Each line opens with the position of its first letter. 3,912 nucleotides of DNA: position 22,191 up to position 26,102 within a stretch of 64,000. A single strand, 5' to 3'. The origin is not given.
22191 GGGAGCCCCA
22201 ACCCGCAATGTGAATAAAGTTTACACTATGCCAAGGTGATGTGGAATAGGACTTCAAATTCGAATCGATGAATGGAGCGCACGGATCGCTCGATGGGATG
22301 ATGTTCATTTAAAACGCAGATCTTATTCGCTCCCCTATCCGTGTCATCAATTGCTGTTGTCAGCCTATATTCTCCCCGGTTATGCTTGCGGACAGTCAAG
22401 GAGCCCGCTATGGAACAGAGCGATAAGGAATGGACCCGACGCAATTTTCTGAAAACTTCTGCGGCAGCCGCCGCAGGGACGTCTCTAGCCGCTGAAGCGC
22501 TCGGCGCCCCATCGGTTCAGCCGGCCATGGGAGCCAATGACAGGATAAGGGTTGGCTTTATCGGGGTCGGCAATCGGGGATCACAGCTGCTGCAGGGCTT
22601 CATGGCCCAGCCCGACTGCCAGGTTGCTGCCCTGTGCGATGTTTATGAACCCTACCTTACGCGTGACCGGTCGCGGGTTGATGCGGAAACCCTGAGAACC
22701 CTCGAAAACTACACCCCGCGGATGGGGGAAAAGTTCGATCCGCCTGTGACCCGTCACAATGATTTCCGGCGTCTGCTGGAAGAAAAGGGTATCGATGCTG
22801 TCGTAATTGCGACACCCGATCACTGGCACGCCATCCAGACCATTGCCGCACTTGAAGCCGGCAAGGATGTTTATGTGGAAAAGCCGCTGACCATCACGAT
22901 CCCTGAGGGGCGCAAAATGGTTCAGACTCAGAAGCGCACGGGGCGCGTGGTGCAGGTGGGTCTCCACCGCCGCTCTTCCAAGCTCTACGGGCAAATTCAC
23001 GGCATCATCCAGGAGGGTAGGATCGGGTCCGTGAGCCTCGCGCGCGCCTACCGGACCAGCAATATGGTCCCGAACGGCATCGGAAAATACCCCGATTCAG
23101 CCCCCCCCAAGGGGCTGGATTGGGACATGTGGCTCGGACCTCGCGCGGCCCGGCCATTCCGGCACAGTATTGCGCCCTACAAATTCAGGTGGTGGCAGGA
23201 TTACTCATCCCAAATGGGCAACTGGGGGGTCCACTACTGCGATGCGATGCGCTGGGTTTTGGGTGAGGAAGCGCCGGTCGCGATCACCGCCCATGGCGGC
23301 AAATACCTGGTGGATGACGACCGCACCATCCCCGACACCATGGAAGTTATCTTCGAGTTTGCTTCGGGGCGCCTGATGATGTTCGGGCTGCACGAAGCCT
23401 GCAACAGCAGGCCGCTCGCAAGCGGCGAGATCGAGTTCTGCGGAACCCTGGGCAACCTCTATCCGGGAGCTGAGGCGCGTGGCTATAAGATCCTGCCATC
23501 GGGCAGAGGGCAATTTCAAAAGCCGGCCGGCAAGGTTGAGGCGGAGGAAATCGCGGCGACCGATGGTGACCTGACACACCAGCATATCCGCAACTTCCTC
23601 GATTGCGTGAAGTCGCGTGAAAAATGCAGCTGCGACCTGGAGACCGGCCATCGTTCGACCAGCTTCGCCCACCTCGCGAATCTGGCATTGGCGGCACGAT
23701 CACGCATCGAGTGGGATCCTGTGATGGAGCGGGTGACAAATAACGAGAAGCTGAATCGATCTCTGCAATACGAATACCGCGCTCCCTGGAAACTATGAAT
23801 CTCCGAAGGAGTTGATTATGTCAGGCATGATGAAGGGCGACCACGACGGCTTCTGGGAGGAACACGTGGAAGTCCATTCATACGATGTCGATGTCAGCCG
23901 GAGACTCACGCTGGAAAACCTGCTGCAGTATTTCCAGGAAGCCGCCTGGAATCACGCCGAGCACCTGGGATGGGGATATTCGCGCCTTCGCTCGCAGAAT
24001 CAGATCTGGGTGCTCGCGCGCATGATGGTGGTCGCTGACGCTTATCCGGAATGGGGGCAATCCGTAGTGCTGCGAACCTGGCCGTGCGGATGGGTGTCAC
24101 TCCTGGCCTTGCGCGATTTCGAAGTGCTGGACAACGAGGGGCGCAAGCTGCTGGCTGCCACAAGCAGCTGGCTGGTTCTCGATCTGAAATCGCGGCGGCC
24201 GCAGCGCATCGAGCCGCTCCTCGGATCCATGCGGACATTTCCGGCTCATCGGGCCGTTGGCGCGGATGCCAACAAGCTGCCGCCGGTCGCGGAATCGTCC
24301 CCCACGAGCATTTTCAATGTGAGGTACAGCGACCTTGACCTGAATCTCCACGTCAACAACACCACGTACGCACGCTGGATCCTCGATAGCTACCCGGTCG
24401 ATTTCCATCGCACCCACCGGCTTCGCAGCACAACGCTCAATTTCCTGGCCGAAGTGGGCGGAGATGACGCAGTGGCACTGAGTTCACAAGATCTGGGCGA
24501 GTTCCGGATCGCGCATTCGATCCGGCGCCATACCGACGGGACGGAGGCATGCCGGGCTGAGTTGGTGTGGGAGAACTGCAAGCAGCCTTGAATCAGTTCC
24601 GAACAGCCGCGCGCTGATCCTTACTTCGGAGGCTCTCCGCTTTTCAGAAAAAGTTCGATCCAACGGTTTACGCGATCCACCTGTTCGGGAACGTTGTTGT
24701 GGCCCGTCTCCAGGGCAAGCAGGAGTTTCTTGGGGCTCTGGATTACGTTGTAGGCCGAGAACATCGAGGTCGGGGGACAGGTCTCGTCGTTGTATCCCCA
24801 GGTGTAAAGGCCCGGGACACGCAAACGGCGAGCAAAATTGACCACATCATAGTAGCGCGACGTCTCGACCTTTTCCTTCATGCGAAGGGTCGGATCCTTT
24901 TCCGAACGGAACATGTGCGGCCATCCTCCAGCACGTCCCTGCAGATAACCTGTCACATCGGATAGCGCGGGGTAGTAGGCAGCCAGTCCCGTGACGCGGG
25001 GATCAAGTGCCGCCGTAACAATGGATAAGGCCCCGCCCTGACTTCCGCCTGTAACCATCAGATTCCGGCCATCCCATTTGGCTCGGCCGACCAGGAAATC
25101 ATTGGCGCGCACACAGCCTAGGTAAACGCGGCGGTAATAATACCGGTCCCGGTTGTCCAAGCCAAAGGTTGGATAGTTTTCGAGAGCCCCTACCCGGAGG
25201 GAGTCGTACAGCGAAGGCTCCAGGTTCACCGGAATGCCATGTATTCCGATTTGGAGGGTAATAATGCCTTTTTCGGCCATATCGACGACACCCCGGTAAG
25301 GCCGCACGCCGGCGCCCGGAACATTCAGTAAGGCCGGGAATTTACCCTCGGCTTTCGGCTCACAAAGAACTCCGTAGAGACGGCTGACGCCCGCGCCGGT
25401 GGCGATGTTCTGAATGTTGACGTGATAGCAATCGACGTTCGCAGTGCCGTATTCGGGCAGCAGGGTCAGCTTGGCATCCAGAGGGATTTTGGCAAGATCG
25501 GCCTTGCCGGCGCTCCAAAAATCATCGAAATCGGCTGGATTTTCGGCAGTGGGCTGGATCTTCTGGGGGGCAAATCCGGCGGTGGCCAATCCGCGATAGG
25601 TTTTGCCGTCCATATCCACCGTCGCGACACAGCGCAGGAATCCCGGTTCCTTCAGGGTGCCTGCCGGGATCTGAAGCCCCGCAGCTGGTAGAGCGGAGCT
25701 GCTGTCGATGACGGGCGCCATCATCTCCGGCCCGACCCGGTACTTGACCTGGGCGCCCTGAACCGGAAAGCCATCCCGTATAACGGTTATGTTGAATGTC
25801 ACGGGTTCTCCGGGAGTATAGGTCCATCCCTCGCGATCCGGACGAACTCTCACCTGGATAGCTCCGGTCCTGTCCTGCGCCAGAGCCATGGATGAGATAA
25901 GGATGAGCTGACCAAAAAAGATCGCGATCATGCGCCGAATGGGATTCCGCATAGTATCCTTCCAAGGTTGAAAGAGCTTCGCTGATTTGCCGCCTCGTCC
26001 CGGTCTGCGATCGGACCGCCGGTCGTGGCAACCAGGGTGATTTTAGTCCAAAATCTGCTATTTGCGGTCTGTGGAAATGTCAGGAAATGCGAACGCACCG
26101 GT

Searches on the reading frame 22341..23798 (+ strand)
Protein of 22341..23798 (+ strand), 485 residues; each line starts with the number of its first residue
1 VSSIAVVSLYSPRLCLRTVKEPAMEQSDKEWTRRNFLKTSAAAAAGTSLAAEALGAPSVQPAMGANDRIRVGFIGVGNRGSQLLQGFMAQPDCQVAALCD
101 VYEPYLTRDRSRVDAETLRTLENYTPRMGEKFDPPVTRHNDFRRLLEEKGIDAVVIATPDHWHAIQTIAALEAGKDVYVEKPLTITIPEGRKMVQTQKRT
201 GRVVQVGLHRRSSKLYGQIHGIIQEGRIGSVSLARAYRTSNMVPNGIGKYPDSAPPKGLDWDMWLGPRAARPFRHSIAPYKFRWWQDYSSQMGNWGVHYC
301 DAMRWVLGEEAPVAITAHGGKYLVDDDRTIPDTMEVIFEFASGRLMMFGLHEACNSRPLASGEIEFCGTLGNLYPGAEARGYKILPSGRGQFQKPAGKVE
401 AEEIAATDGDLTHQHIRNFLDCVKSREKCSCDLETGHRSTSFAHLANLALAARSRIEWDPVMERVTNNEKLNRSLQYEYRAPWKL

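Call 38: search_protein_families(library=pfam, proteins=[window:22341-23798:+], max_evalue=0.00001)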
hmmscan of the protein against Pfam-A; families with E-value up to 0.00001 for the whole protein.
window:22341-23798:+ (485 aa): 4 families
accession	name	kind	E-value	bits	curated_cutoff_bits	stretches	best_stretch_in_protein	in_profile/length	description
PF01408.29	GFO_IDH_MocA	-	1.3e-19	71.5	24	1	69-207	1-119/120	Oxidoreductase family, NAD-binding Rossmann fold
PF19051.5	GFO_IDH_MocA_C2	-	7.7e-19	68.6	23.3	2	253-318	46-114/254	Oxidoreductase family, C-terminal alpha/beta domain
PF22725.1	GFO_IDH_MocA_C3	-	9.4e-11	42.2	27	1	279-373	32-123/124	GFO/IDH/MocA C-terminal domain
PF02894.22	GFO_IDH_MocA_C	-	8e-07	29.5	22.9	1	293-443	44-203/218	Oxidoreductase family, C-terminal alpha/beta domain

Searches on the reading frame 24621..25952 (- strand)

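Call 38: search_protein_families(library=pfam, proteins=[window:24621-25952:-], max_evalue=0.00001)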
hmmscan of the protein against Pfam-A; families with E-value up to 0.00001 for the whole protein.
window:24621-25952:- (443 aa): 1 family
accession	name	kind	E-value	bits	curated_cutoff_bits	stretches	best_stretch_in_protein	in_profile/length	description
PF05448.18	AXE1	-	7.4e-42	143.7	21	1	132-432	14-318/321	Acetyl xylan esterase (AXE1)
